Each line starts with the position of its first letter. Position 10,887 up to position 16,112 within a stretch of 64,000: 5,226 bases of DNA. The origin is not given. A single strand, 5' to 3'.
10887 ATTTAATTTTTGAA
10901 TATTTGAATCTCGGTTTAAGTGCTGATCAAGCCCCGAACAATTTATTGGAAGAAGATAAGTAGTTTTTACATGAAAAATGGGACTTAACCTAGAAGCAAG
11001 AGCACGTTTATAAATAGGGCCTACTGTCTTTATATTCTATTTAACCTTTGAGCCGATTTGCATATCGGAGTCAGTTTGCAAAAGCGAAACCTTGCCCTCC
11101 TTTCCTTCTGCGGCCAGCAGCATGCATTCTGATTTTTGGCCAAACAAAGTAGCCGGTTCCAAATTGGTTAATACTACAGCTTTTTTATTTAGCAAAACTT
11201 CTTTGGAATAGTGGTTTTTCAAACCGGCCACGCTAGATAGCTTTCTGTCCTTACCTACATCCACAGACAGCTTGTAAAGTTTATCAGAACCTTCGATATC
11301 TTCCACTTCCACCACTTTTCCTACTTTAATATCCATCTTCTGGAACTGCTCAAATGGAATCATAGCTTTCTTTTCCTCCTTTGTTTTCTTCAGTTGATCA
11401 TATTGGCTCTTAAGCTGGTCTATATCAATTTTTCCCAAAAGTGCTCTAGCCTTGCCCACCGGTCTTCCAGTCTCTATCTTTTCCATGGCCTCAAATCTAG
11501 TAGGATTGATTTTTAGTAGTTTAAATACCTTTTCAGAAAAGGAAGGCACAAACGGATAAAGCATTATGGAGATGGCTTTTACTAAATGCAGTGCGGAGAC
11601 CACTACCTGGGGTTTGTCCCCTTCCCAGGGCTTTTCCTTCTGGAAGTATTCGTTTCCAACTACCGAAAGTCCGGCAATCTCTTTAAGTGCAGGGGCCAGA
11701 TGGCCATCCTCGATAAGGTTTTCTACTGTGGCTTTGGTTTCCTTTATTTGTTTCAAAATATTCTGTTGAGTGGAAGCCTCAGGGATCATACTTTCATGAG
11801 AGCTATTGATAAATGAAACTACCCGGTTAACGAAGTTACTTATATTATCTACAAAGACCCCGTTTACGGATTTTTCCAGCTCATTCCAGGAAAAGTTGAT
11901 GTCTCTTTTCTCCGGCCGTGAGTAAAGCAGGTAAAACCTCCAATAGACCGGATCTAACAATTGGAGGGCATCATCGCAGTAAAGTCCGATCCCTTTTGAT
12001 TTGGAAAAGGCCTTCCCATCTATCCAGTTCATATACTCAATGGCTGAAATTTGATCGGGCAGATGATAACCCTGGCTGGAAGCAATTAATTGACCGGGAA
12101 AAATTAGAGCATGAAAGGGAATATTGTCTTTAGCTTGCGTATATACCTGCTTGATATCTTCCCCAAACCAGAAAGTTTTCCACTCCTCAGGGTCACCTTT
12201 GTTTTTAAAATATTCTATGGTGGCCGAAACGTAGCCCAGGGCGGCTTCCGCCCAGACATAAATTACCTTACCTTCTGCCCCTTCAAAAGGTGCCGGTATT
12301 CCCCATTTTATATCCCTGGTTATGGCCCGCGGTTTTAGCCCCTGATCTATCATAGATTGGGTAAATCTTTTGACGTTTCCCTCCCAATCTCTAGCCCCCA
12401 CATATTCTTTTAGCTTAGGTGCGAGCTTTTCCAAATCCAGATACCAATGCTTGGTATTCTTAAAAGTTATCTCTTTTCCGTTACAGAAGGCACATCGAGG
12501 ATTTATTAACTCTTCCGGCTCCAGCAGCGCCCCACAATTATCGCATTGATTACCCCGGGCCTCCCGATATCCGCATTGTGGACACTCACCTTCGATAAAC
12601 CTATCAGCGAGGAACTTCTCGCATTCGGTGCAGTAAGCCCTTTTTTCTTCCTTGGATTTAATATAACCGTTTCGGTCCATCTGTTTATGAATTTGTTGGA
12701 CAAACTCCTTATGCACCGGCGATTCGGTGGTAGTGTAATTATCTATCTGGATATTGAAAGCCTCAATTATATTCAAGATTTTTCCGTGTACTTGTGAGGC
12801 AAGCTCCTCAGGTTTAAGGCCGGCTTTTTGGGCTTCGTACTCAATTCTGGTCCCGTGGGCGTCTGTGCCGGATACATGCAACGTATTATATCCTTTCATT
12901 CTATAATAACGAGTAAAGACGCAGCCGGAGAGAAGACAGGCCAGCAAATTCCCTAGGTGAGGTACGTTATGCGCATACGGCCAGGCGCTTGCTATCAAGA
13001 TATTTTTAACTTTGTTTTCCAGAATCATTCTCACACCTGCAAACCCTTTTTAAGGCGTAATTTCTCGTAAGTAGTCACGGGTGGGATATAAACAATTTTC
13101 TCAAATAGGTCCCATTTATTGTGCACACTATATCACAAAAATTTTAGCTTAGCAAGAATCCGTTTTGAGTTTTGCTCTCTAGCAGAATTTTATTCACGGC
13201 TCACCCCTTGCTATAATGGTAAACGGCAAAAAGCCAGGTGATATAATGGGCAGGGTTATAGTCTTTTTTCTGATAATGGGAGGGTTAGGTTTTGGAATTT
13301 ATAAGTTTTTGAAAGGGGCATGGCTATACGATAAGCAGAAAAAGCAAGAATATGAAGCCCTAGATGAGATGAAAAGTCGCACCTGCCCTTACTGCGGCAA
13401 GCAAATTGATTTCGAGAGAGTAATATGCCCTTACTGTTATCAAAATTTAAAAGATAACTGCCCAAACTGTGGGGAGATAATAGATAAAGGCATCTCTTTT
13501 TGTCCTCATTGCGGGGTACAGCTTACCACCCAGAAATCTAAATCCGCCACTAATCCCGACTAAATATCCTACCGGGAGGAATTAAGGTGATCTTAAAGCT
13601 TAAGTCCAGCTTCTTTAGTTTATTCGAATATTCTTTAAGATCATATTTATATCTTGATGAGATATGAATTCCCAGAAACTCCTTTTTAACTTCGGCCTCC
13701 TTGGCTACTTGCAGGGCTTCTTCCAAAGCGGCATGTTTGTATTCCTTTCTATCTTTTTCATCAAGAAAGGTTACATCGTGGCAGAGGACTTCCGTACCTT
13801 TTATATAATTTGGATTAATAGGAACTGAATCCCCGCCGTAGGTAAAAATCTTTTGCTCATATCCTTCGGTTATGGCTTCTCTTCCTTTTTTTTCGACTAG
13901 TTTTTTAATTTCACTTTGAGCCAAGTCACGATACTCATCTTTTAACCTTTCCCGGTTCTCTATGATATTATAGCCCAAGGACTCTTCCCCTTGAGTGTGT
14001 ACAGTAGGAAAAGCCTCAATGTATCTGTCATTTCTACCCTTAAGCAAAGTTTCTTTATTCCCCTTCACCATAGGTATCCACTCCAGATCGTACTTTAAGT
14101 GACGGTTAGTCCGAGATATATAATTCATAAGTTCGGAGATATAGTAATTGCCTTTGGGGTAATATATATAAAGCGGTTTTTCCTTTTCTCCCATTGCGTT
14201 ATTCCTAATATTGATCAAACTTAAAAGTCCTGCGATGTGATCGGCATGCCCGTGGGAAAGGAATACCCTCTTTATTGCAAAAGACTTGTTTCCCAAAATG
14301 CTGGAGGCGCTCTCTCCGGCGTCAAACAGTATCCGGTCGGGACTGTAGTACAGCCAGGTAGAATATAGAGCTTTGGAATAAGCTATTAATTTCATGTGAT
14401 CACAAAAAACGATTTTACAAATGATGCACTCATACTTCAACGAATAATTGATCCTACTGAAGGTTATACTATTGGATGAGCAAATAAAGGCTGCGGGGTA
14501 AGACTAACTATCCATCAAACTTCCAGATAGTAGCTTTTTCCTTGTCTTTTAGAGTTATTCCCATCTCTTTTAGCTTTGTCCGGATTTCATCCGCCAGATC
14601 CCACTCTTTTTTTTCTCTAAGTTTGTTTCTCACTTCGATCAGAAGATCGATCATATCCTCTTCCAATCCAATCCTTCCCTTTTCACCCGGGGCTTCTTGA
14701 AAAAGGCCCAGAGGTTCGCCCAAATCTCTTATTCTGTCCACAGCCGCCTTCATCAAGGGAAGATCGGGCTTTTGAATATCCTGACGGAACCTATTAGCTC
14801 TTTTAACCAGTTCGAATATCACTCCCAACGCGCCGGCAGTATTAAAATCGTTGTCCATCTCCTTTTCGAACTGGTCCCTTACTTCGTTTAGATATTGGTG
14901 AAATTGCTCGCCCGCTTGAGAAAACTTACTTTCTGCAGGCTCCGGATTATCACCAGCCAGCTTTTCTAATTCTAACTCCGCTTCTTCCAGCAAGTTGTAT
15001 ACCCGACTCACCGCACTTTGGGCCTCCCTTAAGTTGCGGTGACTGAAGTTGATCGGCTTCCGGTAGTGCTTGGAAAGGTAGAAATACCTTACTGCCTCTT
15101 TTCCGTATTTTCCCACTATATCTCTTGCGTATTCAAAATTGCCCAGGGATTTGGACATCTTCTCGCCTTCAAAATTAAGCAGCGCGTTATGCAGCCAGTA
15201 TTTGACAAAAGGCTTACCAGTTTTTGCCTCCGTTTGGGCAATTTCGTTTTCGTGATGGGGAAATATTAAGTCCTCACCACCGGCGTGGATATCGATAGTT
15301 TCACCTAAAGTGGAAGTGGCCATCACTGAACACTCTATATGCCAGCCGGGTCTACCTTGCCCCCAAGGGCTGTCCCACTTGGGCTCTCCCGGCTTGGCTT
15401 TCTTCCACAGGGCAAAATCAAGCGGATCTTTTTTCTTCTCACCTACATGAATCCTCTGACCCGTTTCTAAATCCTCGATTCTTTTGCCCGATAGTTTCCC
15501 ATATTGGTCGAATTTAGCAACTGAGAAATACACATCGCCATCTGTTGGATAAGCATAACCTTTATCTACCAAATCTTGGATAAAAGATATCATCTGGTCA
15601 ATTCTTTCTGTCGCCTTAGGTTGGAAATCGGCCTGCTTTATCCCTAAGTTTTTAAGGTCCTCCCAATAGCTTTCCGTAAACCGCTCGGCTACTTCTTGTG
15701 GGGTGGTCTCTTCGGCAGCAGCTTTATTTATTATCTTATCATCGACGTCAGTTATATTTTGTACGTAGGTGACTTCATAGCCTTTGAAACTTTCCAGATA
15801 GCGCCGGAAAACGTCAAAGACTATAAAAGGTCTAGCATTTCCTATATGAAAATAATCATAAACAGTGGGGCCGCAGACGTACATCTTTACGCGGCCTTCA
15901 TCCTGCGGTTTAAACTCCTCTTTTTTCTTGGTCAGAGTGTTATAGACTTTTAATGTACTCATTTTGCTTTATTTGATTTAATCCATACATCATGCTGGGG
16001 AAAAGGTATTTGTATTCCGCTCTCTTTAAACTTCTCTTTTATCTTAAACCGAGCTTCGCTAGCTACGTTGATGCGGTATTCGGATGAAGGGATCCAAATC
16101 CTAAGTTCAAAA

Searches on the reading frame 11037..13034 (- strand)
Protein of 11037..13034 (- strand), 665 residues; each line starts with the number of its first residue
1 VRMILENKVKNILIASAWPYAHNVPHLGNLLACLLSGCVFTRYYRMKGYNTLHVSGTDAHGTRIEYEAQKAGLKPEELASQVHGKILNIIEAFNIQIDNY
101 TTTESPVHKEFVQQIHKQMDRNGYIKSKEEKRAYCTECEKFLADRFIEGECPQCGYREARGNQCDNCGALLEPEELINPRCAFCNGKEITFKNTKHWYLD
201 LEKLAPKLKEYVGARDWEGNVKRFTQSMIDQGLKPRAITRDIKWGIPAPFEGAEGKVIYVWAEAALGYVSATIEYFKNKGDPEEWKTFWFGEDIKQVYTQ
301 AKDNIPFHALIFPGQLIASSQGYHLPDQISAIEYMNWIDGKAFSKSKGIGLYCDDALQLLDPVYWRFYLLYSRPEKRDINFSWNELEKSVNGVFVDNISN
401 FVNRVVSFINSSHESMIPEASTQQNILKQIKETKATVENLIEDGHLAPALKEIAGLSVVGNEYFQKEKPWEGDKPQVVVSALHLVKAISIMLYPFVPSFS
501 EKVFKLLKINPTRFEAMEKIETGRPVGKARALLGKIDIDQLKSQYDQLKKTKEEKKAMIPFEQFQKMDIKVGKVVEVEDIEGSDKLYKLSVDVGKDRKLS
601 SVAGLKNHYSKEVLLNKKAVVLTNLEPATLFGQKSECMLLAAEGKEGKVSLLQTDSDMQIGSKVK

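Call 9: search_protein_families(library=pfam, proteins=[window:11037-13034:-], max_evalue=0.001)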
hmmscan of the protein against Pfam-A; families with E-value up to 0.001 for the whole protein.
window:11037-13034:- (665 aa): 6 families
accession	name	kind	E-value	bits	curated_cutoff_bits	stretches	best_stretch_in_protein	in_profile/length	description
PF09334.17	tRNA-synt_1g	-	1.2e-135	452.7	20.1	1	12-405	1-390/391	tRNA synthetases class I (M)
PF01588.26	tRNA_bind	-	9.8e-27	93.3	27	1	569-663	1-96/96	Putative tRNA binding domain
PF00133.28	tRNA-synt_1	-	6.1e-14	52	22.7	1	9-250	22-245/414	tRNA synthetases class I (I, L, M and V)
PF19303.5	Anticodon_3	-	6.4e-08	33.1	23.5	1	422-543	10-142/152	Anticodon binding domain of methionyl tRNA ligase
PF08264.19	Anticodon_1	-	0.00029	21.2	25.1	1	424-510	2-89/148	Anticodon-binding domain of tRNA ligase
PF01406.26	tRNA-synt_1e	-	0.00032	20.6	27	0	19-123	17-120/301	tRNA synthetases class I (C) catalytic domain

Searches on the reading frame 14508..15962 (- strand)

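Call 9: search_protein_families(library=pfam, proteins=[window:14508-15962:-], max_evalue=0.001)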
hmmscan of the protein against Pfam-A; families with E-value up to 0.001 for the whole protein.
window:14508-15962:- (484 aa): 6 families
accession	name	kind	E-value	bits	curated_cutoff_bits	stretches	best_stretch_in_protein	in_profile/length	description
PF01406.26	tRNA-synt_1e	-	2.2e-137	457.9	27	1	17-315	2-300/301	tRNA synthetases class I (C) catalytic domain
PF09334.17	tRNA-synt_1g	-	1.5e-17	63.9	20.1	2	36-149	12-125/391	tRNA synthetases class I (M)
PF09190.17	DALR_2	-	3e-15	56.9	22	1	364-422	1-57/57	DALR domain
PF00133.28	tRNA-synt_1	-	4.6e-11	42.6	22.7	1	227-306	333-413/414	tRNA synthetases class I (I, L, M and V)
PF23493.1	CysS_C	-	2.3e-05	24.9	23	1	441-480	11-50/51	Cysteinyl-tRNA ligase anticodon binding domain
PF00749.27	tRNA-synt_1c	-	0.00016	21.2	23.4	1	84-139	41-96/314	tRNA synthetases class I (E and Q), catalytic domain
